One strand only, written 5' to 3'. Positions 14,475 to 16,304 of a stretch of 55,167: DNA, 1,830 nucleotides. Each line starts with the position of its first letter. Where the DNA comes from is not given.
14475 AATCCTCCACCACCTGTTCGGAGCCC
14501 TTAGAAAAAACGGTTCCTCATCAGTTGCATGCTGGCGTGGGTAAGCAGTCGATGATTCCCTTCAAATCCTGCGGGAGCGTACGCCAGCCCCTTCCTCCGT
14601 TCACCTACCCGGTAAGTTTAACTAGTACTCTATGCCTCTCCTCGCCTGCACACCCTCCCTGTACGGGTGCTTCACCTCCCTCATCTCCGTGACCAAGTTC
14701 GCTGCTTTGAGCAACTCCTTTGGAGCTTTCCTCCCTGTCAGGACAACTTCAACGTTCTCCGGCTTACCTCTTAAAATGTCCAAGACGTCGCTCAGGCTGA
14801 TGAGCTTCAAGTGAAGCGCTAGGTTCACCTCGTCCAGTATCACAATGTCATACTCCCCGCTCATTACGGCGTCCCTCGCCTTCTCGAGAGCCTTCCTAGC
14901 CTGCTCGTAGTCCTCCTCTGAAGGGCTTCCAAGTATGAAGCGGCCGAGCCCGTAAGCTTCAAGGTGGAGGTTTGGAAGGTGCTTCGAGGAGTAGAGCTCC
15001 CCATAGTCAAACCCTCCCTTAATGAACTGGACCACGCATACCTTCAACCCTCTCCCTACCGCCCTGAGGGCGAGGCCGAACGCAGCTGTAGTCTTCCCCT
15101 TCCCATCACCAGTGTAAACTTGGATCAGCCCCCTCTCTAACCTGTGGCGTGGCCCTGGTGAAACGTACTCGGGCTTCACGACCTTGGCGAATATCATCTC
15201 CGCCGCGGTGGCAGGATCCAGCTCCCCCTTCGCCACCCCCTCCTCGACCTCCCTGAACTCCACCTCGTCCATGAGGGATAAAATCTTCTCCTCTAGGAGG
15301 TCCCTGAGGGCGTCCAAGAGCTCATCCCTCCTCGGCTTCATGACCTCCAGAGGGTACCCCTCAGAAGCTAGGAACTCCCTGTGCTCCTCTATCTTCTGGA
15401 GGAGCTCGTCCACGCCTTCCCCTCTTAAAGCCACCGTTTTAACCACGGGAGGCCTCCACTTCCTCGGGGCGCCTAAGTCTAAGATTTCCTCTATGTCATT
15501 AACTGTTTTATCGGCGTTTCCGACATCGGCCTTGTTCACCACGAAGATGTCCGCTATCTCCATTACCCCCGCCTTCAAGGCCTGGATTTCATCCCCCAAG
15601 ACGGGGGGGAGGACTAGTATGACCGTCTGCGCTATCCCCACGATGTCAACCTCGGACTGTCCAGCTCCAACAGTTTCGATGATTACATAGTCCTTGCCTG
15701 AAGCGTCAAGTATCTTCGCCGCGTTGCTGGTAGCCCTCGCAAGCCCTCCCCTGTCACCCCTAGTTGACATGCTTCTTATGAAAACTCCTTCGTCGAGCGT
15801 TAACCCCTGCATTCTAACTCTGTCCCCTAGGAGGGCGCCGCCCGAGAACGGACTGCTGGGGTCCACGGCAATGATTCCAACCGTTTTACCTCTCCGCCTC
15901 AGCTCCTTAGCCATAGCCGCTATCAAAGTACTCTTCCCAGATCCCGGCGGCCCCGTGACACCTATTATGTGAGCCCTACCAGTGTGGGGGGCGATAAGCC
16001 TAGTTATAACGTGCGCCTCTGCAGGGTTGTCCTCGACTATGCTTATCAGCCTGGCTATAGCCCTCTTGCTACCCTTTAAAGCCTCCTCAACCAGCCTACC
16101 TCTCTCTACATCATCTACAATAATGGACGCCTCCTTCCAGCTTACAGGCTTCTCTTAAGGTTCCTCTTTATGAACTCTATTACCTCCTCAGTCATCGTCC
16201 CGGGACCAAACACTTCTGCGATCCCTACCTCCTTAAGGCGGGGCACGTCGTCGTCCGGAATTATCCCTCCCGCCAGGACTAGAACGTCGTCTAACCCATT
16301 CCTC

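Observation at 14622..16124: MeaB G-protein fused in frame to a CobA/BtuR-type adenosyltransferase: candidate one-polypeptide B12 loading machine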

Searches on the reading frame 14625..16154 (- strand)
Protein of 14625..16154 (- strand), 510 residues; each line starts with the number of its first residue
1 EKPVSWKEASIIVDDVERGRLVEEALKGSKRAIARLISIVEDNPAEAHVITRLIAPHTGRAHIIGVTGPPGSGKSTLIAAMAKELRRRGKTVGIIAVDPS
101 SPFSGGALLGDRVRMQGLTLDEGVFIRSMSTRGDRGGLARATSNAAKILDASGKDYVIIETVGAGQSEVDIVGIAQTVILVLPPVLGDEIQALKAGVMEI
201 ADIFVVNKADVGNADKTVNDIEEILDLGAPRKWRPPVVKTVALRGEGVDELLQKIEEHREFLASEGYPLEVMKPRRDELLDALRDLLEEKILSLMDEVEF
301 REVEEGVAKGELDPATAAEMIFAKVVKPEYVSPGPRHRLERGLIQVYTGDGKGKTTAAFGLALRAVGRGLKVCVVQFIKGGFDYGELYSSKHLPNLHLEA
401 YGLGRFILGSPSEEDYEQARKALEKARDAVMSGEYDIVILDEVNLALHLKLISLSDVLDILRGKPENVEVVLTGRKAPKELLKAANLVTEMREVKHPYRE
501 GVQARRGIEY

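Call 6: search_protein_families(library=pfam, proteins=[window:14625-16154:-])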
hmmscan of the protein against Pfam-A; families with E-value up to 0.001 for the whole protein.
window:14625-16154:- (510 aa): 23 families
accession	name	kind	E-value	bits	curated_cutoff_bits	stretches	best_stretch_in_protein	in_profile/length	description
PF03308.22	MeaB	-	4.7e-90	301.7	23.1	1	34-293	2-266/273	Methylmalonyl Co-A mutase-associated GTPase MeaB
PF02572.21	CobA_CobO_BtuR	-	1.7e-64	217.6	25.7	1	340-510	1-172/172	ATP:corrinoid adenosyltransferase BtuR/CobO/CobP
PF01656.29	CbiA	-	5.6e-08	33.2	25.4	1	71-189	9-54/125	CobQ/CobB/MinD/ParA nucleotide binding domain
PF02492.25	cobW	-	1.3e-07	31.8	20.7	1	63-225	2-169/180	CobW/HypB/UreG, nucleotide-binding domain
PF13401.12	AAA_22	-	1.9e-07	31.9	27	1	61-120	5-62/130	AAA domain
PF20720.3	nSTAND3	-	5.9e-06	26.5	27.2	0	62-92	18-48/155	Novel STAND NTPase 3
PF13191.12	AAA_16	-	7.1e-06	27.1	32.6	1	55-92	18-55/167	AAA ATPase domain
PF03029.23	ATP_bind_1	-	1e-05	25.9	27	1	66-101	1-36/240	Conserved hypothetical ATP binding protein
PF00448.28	SRP54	-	1.3e-05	25.4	22.7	1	63-171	3-101/196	SRP54-type protein, GTPase domain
PF03266.21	NTPase_1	-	1.8e-05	25.1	23.9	1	64-93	2-31/168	NTPase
PF25199.1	nSTAND_NTPase5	-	2.3e-05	24.7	34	0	56-95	36-76/145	Novel STAND NTPase 5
PF03205.20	MobB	-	8.3e-05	22.9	26.6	0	63-95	1-33/133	Molybdopterin guanine dinucleotide synthesis protein B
PF13238.12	AAA_18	-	8.6e-05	23.4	29.4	1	64-181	1-98/128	AAA domain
PF00004.35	AAA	-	0.00013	22.8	21.2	0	66-88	3-25/131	ATPase family associated with various cellular activities (AAA)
PF00009.33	GTP_EFTU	-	0.00013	22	26.5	0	197-258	119-185/188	Elongation factor Tu GTP binding domain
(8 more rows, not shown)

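Call 7: find_homologous_proteins(query=window:14625-16124:-)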
Query window:14625-16124:- (500 aa): 8000 proteins with E <= 0.001 among 8000 candidates; the best 120 are listed. Only proteins of 275 to 875 residues were searched: fused or split forms outside these lengths cannot appear, so this answer is no evidence that the protein stands alone or is whole; lengths 'longer' or 'shorter' looks for them.
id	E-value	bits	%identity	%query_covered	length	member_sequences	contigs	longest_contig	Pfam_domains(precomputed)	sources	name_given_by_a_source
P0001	7.0e-273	924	99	87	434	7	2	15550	PF02572.22,PF03308.23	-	-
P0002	1.8e-237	807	74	100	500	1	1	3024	PF13173.13,PF03266.22,PF07693.21,PF13401.13,PF03029.24,PF00448.29,PF13191.13,PF02572.22,PF02492.26,PF01656.30,PF00009.34,PF03308.23,PF20720.4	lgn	-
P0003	1.5e-232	791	73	100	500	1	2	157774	PF03266.22,PF13401.13,PF03029.24,PF00448.29,PF13191.13,PF02572.22,PF03205.21,PF02492.26,PF01656.30,PF00009.34,PF03308.23,PF20720.4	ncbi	ncbi:MAG: methylmalonyl Co-A mutase-associated GTPase MeaB [Candidatus Jordarchaeales archaeon]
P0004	2.8e-232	790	73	100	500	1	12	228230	PF03266.22,PF13401.13,PF03029.24,PF00448.29,PF13191.13,PF02572.22,PF03205.21,PF02492.26,PF01656.30,PF00009.34,PF03308.23,PF20720.4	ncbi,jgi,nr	ncbi:MAG: methylmalonyl Co-A mutase-associated GTPase MeaB [Candidatus Jordarchaeales archaeon]|nr:m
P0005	6.9e-232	789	74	99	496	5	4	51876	PF03266.22,PF13401.13,PF03029.24,PF00448.29,PF13191.13,PF02572.22,PF03205.21,PF02492.26,PF01656.30,PF00009.34,PF03308.23,PF20720.4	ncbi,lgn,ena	-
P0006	4.7e-230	783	72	99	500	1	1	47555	PF13086.13,PF03266.22,PF13401.13,PF03193.23,PF03029.24,PF00448.29,PF02572.22,PF02492.26,PF01656.30,PF00009.34,PF03308.23,PF20720.4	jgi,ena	-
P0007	2.0e-173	596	57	99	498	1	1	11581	PF03266.22,PF13401.13,PF03029.24,PF00448.29,PF02572.22,PF03205.21,PF02492.26,PF01656.30,PF00009.34,PF03308.23,PF25199.2,PF20720.4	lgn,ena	-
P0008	5.4e-168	578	56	98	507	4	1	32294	PF02572.22,PF13173.13,PF10609.16,PF03266.22,PF01656.30,PF07693.21,PF13401.13,PF00448.29,PF03308.23,PF20720.4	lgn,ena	-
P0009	2.0e-166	573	55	98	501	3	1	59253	PF02572.22,PF13173.13,PF02492.26,PF03266.22,PF01656.30,PF13401.13,PF02374.22,PF00448.29,PF03308.23,PF20720.4,PF13191.13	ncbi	-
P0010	2.3e-166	573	56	97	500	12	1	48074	PF02572.22,PF01656.30,PF07693.21,PF03029.24,PF00448.29,PF03308.23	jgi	-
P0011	1.7e-165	570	57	98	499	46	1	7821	PF02572.22,PF02492.26,PF03266.22,PF01656.30,PF00009.34,PF13401.13,PF00448.29,PF03308.23,PF20720.4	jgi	jgi:LAO/AO transport system kinase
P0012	3.5e-165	569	56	99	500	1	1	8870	PF02572.22,PF02492.26,PF13401.13,PF03308.23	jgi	jgi:LAO/AO transport system kinase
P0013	6.6e-165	568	56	99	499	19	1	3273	PF02572.22,PF03205.21,PF02492.26,PF03266.22,PF07693.21,PF00009.34,PF13401.13,PF00448.29,PF03308.23,PF20720.4,PF13191.13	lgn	-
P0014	8.9e-165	567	56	97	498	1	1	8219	PF02572.22,PF02492.26,PF01656.30,PF00448.29,PF03308.23,PF25199.2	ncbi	-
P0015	7.8e-164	564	56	98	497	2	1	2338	PF02572.22,PF02492.26,PF03266.22,PF00009.34,PF03308.23,PF20720.4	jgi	jgi:LAO/AO transport system kinase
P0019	1.3e-158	547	55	99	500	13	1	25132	PF02572.22,PF02492.26,PF13401.13,PF03308.23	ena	-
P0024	2.1e-139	484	51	98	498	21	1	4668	PF02572.22,PF03266.22,PF01656.30,PF03308.23,PF20720.4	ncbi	-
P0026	2.2e-128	447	46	98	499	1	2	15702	PF02572.22,PF02492.26,PF01656.30,PF03308.23,PF20720.4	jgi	jgi:LAO/AO transport system kinase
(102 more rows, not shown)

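Call 19: search_protein_representatives(protein=window:14625-16124:-)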
Query: 500 residues. Proteins with E-value up to 0.001 (for the whole library): 20448; up to 1e-10: 12294; up to 1e-30: 4244. The best 150 are listed.
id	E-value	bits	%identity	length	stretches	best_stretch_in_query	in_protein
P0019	4.1e-159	547.0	55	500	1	5-500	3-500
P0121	1.8e-93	330.5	42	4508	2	11-272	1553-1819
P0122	9.5e-93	328.2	42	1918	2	22-254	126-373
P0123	8.5e-87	308.5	51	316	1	11-311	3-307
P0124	1.0e-86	308.3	53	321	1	10-315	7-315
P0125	1.2e-85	304.7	52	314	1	12-316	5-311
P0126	8.9e-85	301.9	51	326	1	11-318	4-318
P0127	2.1e-84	300.6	50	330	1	11-317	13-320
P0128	3.6e-84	299.9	49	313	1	11-313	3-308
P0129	4.2e-83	296.4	48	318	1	9-317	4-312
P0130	4.3e-83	296.3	55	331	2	10-222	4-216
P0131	1.3e-82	294.8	53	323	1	10-313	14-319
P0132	1.3e-82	294.7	48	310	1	13-312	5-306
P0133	8.4e-82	292.1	52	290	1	30-312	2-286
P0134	8.6e-82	292.0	50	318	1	14-314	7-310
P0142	2.0e-79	284.2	51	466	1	10-313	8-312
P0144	9.5e-79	282.0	51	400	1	11-316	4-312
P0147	2.2e-78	280.8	51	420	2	12-219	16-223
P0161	4.4e-77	276.5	49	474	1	12-312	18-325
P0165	1.5e-76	274.8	49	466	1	17-317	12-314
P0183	2.1e-74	267.7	50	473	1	10-315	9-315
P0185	2.9e-74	267.2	51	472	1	12-320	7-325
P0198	4.0e-73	263.5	46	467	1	9-320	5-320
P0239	6.8e-71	256.1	54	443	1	15-254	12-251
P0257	4.4e-70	253.4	53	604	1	13-255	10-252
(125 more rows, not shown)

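Call 20: search_protein_families(library=pfam, proteins=[P0142, P0161, P0165, P0183, P0185, P0198, P0239, P0147, P0144, P0257], max_evalue=1e-8)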
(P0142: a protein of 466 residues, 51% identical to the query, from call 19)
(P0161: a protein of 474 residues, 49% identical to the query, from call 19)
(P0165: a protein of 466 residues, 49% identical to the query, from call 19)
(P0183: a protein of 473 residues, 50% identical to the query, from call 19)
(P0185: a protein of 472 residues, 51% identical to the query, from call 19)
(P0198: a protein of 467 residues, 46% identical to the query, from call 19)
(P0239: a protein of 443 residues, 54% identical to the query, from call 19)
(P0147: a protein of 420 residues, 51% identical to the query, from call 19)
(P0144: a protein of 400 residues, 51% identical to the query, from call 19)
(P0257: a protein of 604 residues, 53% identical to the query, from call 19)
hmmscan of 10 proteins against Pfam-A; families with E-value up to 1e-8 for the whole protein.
P0142 (466 aa): 3 families
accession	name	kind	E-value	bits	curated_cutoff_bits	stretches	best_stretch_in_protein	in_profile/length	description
PF03308.22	MeaB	-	1.2e-88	297.1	23.1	1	22-280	2-268/273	Methylmalonyl Co-A mutase-associated GTPase MeaB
PF13669.12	Glyoxalase_4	-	2.6e-23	82.8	27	1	329-439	1-109/109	Glyoxalase/Bleomycin resistance protein/Dioxygenase superfamily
PF00903.31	Glyoxalase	-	1e-16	61.8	20.6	1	327-452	1-121/121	Glyoxalase/Bleomycin resistance protein/Dioxygenase superfamily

P0161 (474 aa): 4 families
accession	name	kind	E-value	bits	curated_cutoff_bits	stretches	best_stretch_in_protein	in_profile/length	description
PF03308.22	MeaB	-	4.3e-87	292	23.1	1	30-293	2-268/273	Methylmalonyl Co-A mutase-associated GTPase MeaB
PF13669.12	Glyoxalase_4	-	1.3e-22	80.6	27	1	345-455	1-109/109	Glyoxalase/Bleomycin resistance protein/Dioxygenase superfamily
PF00903.31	Glyoxalase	-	1.1e-15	58.5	20.6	1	344-468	2-121/121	Glyoxalase/Bleomycin resistance protein/Dioxygenase superfamily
PF13468.12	Glyoxalase_3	-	3.5e-10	40.6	25.1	1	344-441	1-102/176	Glyoxalase-like domain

P0165 (466 aa): 4 families
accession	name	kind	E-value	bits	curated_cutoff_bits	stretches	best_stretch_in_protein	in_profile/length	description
PF03308.22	MeaB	-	2.4e-93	312.5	23.1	1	18-279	1-270/273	Methylmalonyl Co-A mutase-associated GTPase MeaB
PF13669.12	Glyoxalase_4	-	2.4e-22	79.7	27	1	329-439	1-109/109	Glyoxalase/Bleomycin resistance protein/Dioxygenase superfamily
PF00903.31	Glyoxalase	-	1.4e-18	67.9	20.6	1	328-452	2-121/121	Glyoxalase/Bleomycin resistance protein/Dioxygenase superfamily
PF13468.12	Glyoxalase_3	-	1.1e-09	39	25.1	1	328-430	1-108/176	Glyoxalase-like domain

P0183 (473 aa): 3 families
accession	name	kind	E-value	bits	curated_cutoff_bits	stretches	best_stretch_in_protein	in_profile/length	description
PF03308.22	MeaB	-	1.7e-88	296.7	23.1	1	23-280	2-268/273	Methylmalonyl Co-A mutase-associated GTPase MeaB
PF13669.12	Glyoxalase_4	-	5.2e-22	78.6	27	1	344-452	2-109/109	Glyoxalase/Bleomycin resistance protein/Dioxygenase superfamily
PF00903.31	Glyoxalase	-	1.5e-10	42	20.6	1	341-464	1-120/121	Glyoxalase/Bleomycin resistance protein/Dioxygenase superfamily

P0185 (472 aa): 3 families
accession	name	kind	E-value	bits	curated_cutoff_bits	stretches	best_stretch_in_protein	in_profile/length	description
PF03308.22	MeaB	-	6.8e-92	307.8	23.1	1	18-283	1-268/273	Methylmalonyl Co-A mutase-associated GTPase MeaB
PF13669.12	Glyoxalase_4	-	2.6e-24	86.1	27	1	345-455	1-109/109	Glyoxalase/Bleomycin resistance protein/Dioxygenase superfamily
PF00903.31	Glyoxalase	-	6e-19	69.1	20.6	1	345-468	3-121/121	Glyoxalase/Bleomycin resistance protein/Dioxygenase superfamily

P0198 (467 aa): 3 families
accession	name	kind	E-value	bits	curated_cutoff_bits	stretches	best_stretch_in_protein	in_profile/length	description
PF03308.22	MeaB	-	3.7e-94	315.2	23.1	1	20-281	2-270/273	Methylmalonyl Co-A mutase-associated GTPase MeaB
PF13669.12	Glyoxalase_4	-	1.1e-22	80.8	27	1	336-446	1-109/109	Glyoxalase/Bleomycin resistance protein/Dioxygenase superfamily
PF00903.31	Glyoxalase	-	2.6e-18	67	20.6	1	334-459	1-121/121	Glyoxalase/Bleomycin resistance protein/Dioxygenase superfamily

P0239 (443 aa): 3 families
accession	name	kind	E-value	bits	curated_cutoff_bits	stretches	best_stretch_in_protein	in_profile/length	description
PF03308.22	MeaB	-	6.2e-87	291.5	23.1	1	21-251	2-240/273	Methylmalonyl Co-A mutase-associated GTPase MeaB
PF13478.12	XdhC_C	-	7.5e-27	94.8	29.7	1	279-419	1-125/125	XdhC Rossmann domain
PF02492.25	cobW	-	5.5e-09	36.3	20.7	0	50-214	2-171/180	CobW/HypB/UreG, nucleotide-binding domain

P0147 (420 aa): 1 family
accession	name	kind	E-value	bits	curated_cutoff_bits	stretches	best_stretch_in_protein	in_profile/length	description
PF03308.22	MeaB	-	8.8e-88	294.3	23.1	1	28-230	2-208/273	Methylmalonyl Co-A mutase-associated GTPase MeaB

P0144 (400 aa): 1 family
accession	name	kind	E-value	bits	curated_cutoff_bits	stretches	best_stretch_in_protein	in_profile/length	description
PF03308.22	MeaB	-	1.4e-95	319.9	23.1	1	16-269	1-261/273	Methylmalonyl Co-A mutase-associated GTPase MeaB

P0257 (604 aa): 1 family
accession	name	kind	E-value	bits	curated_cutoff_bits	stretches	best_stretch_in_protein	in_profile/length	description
PF03308.22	MeaB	-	4e-88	295.4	23.1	1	20-252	1-241/273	Methylmalonyl Co-A mutase-associated GTPase MeaB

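Call 23: find_related_loci(query=A2, collection=genome_contigs, flank=6000)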
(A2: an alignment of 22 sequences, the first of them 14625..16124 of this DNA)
Query A2 (500 aa) in genome_contigs; peptide patterns used: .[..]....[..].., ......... (x = any residue, [..] = any of these).
600 stretches matched a pattern (row limit reached: there are more); 596 encode a relative of the query (tblastn E <= 1e-3); the best 80 are kept; 80 distinct loci.
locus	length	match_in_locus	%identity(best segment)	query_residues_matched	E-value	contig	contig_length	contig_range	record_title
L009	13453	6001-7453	56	16-500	1e-156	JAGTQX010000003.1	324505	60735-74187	MAG: Candidatus Bathyarchaeota archaeon isolate DRTY-6_2_bin_115 DRTY-6_2_bin_115_NODE_3, whole genome shotgun sequence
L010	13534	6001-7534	48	10-500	4e-92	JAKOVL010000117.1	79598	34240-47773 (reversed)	MAG: Bacillota bacterium isolate JPNG_maxbin.054 k201_237466, whole genome shotgun sequence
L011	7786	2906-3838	51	11-317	8e-92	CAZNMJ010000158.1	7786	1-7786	MAG TPA_asm: uncultured Anaerolineales bacterium isolate SRP239594_co1_144 genome assembly, contig: NODE_5744_length_778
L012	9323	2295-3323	48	11-330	7e-88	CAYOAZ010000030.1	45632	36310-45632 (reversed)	MAG TPA_asm: uncultured Anaerolineae bacterium isolate binchicken_co219_180 genome assembly, contig: k141_233585, whole 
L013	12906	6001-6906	50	10-309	4e-86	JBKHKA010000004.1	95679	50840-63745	MAG: Candidatus Aenigmatarchaeota archaeon isolate D5M12_30 NODE_39_length_95679_cov_23.296076, whole genome shotgun seq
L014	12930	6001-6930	50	11-316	7e-86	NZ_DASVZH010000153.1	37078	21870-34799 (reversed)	MAG: Oryzihumus sp. isolate SMAG_U2623 k141_1356076, whole genome shotgun sequence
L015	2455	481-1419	50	11-316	3e-88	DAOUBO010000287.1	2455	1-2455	MAG TPA_asm: Anaerolineae bacterium isolate H70_732 k91_781626, whole genome shotgun sequence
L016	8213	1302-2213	51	11-316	2e-85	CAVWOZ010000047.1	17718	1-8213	MAG: uncultured Acidobacteriota bacterium isolate MFD09368.bin.3.159 genome assembly, contig: contig_69530, whole genome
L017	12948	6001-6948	50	6-317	1e-83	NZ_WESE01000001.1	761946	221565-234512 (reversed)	Nostocoides sp. F2B08 scaffold1_size761946, whole genome shotgun sequence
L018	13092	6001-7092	44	11-334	1e-83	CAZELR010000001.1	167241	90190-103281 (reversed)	MAG TPA_asm: uncultured Anaerolineales bacterium isolate binchicken_co115_154 genome assembly, contig: NODE_130_length_1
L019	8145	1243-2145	51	11-307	5e-83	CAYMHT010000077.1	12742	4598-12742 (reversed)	MAG TPA_asm: uncultured Anaerolineales bacterium isolate SRP319275_co2_51 genome assembly, contig: NODE_4523_length_1274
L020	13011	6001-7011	47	4-314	1e-82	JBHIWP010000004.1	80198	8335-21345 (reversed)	MAG: Candidatus Promineifilaceae bacterium isolate MAG27 WDNA05_bin.10.orig_4, whole genome shotgun sequence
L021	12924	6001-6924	50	11-315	3e-82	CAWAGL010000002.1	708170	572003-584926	MAG: uncultured Actinomycetota bacterium isolate MFD02581.bin.1.176 genome assembly, contig: contig_11411, whole genome 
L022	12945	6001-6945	48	11-319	4e-82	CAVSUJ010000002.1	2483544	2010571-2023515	MAG: uncultured Actinomycetota bacterium isolate MFD09671.bin.1.125 genome assembly, contig: contig_5746, whole genome s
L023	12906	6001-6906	49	11-313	9e-82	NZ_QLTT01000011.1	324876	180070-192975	Lentzea atacamensis strain DSM 45479 Ga0215649_111, whole genome shotgun sequence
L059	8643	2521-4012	45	11-500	6e-76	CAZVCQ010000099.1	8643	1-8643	MAG TPA_asm: uncultured bacterium isolate SRP178699_co1_229 genome assembly, contig: NODE_11528_length_8643_cov_5.711691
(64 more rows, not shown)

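Call 28: search_protein_families(library=pfam, proteins=[L010:5959-6516:+, L010:6491-7531:+, L059:2479-3030:+, L059:3020-4024:+, L010:4752-5894:+, L010:7443-9209:+, L059:4037-5692:+, L059:1919-2413:+], max_evalue=0.000001)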
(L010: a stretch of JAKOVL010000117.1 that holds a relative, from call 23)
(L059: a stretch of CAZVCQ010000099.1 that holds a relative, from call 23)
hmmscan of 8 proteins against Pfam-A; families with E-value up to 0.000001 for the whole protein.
L010:5959-6516:+ (185 aa): 1 family
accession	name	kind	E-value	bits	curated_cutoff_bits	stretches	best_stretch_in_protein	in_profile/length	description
PF02572.21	CobA_CobO_BtuR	-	3.6e-62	210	25.7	1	15-185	1-172/172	ATP:corrinoid adenosyltransferase BtuR/CobO/CobP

L010:6491-7531:+ (346 aa): 2 families
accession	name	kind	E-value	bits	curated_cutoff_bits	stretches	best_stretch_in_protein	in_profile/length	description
PF03308.22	MeaB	-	1.3e-100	336.4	23.1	1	45-307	1-271/273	Methylmalonyl Co-A mutase-associated GTPase MeaB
PF02492.25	cobW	-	2.3e-07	31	20.7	0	75-233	2-165/180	CobW/HypB/UreG, nucleotide-binding domain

L059:2479-3030:+ (183 aa): 1 family
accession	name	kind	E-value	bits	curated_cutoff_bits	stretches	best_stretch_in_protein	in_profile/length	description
PF02572.21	CobA_CobO_BtuR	-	1e-56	192.2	25.7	1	15-183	4-172/172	ATP:corrinoid adenosyltransferase BtuR/CobO/CobP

L059:3020-4024:+ (334 aa): 1 family
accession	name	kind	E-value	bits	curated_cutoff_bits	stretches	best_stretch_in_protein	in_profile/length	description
PF03308.22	MeaB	-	1.4e-86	290.4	23.1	1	19-297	2-270/273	Methylmalonyl Co-A mutase-associated GTPase MeaB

L010:4752-5894:+ (380 aa): 4 families
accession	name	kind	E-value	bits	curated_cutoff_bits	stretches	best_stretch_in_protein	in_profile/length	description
PF00441.29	Acyl-CoA_dh_1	-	9.5e-55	185.3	22.4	1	229-377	1-149/150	Acyl-CoA dehydrogenase, C-terminal domain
PF02771.21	Acyl-CoA_dh_N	-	5.6e-44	149.6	22.9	1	6-118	1-113/113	Acyl-CoA dehydrogenase, N-terminal domain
PF02770.24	Acyl-CoA_dh_M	-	4e-28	97.9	33.3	1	122-217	1-97/97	Acyl-CoA dehydrogenase, middle domain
PF08028.16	Acyl-CoA_dh_2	-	1.3e-27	97.1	22.7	1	245-366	2-133/134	Acyl-CoA dehydrogenase, C-terminal domain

L010:7443-9209:+ (588 aa): 1 family
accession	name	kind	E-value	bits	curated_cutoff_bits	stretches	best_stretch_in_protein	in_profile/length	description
PF01642.28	MM_CoA_mutase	-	7.9e-232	770.8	22.1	1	67-580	2-512/512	Methylmalonyl-CoA mutase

L059:4037-5692:+ (551 aa): 1 family
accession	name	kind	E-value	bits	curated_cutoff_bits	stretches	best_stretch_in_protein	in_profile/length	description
PF01642.28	MM_CoA_mutase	-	4.8e-227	755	22.1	1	28-543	1-512/512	Methylmalonyl-CoA mutase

L059:1919-2413:+ (164 aa): 0 families

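Call 29: list_cluster_members(proteins=[P0009, P0014, P0024, P0005, P0019, P0008, P0007, P0026, P0010, P0001])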
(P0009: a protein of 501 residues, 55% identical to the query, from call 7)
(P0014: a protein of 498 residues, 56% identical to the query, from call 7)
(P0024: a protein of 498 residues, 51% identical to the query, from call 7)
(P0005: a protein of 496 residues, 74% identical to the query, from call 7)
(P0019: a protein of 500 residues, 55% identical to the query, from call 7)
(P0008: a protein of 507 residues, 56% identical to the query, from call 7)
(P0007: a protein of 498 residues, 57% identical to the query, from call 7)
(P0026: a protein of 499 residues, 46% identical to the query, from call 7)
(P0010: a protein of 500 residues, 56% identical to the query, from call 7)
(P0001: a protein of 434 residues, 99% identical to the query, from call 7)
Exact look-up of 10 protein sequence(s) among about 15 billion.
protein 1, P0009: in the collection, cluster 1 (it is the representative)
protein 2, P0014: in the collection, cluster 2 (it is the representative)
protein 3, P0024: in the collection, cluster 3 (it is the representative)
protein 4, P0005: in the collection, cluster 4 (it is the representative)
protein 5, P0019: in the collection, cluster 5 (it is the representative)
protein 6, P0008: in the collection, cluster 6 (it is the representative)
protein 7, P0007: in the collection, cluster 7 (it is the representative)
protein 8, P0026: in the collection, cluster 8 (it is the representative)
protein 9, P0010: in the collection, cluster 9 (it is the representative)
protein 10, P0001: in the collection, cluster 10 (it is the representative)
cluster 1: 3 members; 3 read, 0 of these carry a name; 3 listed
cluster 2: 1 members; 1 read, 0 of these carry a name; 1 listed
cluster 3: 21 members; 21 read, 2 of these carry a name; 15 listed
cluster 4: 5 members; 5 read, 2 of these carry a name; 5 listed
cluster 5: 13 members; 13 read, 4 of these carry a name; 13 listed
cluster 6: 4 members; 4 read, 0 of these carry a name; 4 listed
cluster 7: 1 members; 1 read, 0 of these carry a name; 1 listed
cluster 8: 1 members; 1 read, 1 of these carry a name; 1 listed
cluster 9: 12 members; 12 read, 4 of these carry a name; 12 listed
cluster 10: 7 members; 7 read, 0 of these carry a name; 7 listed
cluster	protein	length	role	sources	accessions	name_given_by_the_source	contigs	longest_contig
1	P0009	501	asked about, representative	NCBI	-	-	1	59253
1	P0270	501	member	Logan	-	-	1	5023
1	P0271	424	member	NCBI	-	-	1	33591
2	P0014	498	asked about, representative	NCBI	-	-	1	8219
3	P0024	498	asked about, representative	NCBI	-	-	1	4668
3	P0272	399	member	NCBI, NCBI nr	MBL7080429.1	cob(I)yrinic acid a,c-diamide adenosyltransferase, partial [Candidatus Bathyarchaeota ... | cob(I)yrinic acid a,c-diamide adenosyltransferase [Candidatus Bathyarchaeota archaeon]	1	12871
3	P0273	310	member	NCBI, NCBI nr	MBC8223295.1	cob(I)yrinic acid a,c-diamide adenosyltransferase, partial [Candidatus Bathyarchaeota ... | cob(I)yrinic acid a,c-diamide adenosyltransferase [Candidatus Bathyarchaeota archaeon]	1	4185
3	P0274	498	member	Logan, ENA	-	-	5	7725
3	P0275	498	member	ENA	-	-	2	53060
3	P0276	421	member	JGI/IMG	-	-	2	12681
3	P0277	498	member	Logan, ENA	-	-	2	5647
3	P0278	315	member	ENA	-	-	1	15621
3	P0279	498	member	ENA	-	-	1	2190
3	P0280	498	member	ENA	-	-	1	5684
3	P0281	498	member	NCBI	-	-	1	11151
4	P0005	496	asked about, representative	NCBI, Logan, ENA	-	-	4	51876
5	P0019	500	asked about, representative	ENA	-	-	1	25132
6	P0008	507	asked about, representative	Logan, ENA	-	-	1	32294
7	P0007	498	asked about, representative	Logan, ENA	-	-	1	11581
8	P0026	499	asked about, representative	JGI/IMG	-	LAO/AO transport system kinase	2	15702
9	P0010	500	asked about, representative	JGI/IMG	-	-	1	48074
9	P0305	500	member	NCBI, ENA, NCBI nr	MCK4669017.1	methylmalonyl Co-A mutase-associated GTPase MeaB [Candidatus Bathyarchaeota archaeon]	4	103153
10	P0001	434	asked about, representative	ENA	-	-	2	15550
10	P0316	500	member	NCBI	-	-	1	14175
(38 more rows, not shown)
